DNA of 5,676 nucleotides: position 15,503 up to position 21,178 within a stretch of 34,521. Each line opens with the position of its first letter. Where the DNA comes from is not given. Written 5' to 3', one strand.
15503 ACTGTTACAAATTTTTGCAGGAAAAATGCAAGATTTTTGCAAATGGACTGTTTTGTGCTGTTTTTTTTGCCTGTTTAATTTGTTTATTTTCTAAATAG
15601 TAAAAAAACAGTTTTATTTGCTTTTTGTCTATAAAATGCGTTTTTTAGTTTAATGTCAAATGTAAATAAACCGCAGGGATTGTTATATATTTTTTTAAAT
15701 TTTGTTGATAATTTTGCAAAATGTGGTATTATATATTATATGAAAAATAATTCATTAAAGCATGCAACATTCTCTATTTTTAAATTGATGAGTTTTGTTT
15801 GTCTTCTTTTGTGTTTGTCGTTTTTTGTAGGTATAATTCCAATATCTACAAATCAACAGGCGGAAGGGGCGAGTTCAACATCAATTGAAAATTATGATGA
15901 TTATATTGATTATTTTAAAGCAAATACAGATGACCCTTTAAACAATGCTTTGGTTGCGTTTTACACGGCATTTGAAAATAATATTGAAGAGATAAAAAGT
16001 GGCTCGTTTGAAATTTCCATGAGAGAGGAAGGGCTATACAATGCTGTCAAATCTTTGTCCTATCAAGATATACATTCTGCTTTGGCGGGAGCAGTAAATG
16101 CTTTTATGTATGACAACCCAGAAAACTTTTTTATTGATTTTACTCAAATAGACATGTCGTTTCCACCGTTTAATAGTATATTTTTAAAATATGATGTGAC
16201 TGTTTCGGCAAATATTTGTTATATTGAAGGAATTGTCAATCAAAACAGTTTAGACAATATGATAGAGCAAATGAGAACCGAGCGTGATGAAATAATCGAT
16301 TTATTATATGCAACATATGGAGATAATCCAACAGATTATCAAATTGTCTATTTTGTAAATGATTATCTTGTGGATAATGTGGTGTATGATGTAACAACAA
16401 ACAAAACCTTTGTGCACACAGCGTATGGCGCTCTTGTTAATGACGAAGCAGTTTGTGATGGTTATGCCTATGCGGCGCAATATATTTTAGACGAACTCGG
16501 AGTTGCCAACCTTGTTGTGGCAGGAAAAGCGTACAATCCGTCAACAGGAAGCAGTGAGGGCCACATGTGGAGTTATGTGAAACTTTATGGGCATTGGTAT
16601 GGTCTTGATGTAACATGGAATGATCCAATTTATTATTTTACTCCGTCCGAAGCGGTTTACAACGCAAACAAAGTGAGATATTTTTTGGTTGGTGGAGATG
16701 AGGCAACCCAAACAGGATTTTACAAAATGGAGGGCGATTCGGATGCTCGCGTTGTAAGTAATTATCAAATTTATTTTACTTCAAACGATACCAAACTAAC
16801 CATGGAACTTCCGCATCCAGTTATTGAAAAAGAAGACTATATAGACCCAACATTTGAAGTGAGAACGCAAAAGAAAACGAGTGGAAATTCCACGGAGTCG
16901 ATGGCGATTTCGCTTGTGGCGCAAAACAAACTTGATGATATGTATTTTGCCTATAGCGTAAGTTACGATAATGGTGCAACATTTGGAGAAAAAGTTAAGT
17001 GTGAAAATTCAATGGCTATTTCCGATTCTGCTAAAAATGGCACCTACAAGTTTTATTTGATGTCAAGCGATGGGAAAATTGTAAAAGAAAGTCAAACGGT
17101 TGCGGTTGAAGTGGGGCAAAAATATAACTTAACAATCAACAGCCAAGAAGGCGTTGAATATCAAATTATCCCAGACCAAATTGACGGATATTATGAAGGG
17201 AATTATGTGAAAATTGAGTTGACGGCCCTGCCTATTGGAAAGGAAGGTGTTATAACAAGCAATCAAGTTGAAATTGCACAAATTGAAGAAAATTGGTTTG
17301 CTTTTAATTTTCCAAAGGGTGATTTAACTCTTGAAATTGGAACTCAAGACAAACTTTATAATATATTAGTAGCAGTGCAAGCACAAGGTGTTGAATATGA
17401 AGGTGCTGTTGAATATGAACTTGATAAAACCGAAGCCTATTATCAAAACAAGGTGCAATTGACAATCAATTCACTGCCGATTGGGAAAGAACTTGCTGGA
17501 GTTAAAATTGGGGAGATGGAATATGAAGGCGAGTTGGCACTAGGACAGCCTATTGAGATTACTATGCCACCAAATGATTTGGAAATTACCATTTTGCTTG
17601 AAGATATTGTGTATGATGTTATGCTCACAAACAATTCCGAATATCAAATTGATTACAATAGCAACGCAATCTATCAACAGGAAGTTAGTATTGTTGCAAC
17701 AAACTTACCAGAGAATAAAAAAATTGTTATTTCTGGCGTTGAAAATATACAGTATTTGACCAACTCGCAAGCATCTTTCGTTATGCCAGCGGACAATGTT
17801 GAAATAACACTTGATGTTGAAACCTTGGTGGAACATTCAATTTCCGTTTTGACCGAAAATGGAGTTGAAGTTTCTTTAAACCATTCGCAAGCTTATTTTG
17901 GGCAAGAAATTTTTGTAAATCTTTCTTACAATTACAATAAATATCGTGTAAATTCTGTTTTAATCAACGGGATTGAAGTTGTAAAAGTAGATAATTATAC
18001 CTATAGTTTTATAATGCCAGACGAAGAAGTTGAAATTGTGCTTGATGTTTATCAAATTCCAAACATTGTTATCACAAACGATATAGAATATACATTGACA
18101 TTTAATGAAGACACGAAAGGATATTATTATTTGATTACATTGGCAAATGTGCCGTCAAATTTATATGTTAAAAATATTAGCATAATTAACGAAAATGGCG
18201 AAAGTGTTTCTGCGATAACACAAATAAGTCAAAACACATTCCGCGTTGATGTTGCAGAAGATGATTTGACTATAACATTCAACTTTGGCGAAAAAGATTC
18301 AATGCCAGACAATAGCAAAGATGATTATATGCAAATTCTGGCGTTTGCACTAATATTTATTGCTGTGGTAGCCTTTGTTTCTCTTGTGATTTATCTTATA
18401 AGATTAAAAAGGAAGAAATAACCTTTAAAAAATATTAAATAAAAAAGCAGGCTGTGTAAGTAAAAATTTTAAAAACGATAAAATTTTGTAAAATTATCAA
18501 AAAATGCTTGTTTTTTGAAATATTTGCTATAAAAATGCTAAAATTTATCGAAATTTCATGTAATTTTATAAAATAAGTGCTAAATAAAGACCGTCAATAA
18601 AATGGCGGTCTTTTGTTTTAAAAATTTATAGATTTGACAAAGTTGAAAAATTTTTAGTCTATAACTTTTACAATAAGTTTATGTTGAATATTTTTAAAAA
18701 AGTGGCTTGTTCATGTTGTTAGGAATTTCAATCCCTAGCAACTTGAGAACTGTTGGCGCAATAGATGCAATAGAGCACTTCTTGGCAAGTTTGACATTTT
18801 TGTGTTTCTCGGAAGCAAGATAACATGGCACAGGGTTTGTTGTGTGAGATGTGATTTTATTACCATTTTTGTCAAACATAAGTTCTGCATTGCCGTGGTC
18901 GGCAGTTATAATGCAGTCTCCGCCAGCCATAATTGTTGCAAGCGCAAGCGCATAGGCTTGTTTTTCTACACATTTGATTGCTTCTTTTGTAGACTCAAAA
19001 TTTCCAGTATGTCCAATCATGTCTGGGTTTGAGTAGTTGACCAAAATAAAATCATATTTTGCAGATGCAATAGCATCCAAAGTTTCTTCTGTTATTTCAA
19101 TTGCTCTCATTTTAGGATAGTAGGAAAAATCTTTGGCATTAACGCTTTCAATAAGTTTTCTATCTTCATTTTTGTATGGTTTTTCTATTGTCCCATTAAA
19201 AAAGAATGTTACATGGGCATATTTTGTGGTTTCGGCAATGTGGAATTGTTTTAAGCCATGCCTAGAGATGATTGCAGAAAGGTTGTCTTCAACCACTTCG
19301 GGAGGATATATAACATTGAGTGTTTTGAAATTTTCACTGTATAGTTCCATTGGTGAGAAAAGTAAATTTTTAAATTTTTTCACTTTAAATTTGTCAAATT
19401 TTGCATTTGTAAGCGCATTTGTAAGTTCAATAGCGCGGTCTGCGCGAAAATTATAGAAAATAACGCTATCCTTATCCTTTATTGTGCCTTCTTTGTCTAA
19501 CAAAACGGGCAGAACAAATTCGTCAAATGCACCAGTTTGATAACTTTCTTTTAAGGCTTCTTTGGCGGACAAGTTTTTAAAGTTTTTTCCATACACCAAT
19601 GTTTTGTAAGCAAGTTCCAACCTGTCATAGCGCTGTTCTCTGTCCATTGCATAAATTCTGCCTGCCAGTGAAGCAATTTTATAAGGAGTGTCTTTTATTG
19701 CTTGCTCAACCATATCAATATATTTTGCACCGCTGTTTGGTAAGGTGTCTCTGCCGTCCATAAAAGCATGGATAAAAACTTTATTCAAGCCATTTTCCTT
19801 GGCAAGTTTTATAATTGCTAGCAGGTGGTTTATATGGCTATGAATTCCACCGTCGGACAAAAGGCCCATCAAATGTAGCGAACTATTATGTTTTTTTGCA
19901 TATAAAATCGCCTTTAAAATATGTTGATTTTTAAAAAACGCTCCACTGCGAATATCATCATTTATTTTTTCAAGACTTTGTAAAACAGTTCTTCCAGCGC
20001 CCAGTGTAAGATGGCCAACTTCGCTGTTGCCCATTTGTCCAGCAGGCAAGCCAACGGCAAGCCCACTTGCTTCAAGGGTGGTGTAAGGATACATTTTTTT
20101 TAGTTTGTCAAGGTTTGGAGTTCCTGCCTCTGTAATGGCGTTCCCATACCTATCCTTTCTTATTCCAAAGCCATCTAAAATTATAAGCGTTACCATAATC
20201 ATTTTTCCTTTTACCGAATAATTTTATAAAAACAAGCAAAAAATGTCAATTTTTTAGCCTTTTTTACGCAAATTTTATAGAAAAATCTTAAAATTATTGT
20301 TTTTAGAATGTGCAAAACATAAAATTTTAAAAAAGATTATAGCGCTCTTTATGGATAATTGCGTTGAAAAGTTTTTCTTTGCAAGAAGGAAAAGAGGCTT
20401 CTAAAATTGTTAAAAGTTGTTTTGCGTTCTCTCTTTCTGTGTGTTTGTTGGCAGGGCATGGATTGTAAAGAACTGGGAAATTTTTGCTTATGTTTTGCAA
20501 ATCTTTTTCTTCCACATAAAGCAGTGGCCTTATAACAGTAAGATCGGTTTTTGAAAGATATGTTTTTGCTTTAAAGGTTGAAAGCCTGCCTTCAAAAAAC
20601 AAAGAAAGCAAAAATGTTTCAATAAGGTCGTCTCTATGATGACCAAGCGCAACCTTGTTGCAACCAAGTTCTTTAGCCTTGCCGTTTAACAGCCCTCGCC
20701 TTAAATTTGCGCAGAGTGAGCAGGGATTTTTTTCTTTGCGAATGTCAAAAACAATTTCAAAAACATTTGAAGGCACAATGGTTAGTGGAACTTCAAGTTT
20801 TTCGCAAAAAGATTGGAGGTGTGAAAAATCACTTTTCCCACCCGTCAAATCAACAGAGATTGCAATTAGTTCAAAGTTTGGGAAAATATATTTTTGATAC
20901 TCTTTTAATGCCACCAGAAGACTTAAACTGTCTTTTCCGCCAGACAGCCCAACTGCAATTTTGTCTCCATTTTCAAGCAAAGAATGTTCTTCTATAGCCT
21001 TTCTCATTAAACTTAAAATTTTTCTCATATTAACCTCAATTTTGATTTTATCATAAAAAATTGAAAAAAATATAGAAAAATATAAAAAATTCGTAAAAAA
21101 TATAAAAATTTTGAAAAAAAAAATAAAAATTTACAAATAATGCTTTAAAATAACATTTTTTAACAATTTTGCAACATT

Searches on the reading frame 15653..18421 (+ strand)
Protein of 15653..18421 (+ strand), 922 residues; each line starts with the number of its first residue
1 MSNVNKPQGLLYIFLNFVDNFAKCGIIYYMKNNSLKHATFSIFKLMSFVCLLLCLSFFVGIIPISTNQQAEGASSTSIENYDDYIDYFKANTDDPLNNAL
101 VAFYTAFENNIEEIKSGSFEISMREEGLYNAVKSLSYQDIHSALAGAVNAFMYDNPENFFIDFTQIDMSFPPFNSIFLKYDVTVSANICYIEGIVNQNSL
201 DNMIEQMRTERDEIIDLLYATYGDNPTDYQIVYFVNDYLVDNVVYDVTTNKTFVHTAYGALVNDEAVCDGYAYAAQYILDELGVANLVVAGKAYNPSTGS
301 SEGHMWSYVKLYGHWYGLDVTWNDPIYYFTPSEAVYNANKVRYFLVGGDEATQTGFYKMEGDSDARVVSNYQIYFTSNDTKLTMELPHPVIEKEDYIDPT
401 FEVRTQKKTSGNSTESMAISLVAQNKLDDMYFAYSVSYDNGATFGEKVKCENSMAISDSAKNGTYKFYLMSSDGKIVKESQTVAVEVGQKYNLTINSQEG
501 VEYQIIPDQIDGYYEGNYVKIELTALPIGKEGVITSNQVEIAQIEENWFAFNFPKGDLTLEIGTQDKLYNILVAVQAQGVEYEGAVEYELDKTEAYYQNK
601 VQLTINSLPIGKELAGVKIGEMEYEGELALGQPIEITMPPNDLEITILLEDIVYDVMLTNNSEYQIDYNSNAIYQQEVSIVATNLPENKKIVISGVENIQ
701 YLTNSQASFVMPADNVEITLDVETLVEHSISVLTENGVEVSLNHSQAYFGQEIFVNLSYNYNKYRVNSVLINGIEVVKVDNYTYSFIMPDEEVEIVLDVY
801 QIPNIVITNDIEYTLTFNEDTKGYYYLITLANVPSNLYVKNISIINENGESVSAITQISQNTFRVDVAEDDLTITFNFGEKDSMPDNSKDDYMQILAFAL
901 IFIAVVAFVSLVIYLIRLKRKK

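Call 26: search_protein_families(library=pfam, proteins=[window:15653-18421:+], max_evalue=0.001)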
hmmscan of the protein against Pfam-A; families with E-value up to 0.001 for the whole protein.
window:15653-18421:+ (922 aa): 1 family
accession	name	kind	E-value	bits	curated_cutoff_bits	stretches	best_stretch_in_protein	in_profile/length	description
PF01841.26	Transglut_core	-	3.4e-07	31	23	1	224-319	10-107/108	Transglutaminase-like superfamily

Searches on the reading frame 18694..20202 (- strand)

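Call 26: search_protein_families(library=pfam, proteins=[window:18694-20202:-], max_evalue=0.001)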
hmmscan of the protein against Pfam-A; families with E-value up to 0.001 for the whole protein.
window:18694-20202:- (502 aa): 2 families
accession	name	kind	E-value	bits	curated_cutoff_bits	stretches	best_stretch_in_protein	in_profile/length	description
PF06415.18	iPGM_N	-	1.7e-75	253.7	27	1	80-289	1-216/217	BPG-independent PGAM N-terminus (iPGM_N)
PF01676.23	Metalloenzyme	-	6.9e-72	242.4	24.3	1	4-492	3-251/252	Metalloenzyme superfamily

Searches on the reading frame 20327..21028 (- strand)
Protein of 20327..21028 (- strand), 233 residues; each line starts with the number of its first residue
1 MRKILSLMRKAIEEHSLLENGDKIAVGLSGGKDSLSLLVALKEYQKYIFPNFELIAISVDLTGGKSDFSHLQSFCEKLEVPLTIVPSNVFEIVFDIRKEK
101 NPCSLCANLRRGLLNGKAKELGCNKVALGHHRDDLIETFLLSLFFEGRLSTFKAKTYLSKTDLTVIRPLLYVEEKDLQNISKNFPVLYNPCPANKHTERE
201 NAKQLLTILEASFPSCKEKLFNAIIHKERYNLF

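Call 26: search_protein_families(library=pfam, proteins=[window:20327-21028:-], max_evalue=0.001)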
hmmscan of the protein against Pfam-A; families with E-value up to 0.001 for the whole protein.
window:20327-21028:- (233 aa): 2 families
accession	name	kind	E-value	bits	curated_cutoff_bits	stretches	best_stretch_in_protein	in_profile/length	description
PF01171.26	ATP_bind_3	-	6.6e-20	72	27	1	23-195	1-170/182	PP-loop family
PF03054.22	tRNA_Me_trans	-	0.00049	20.3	20.6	0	23-131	2-127/202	tRNA methyl transferase HUP domain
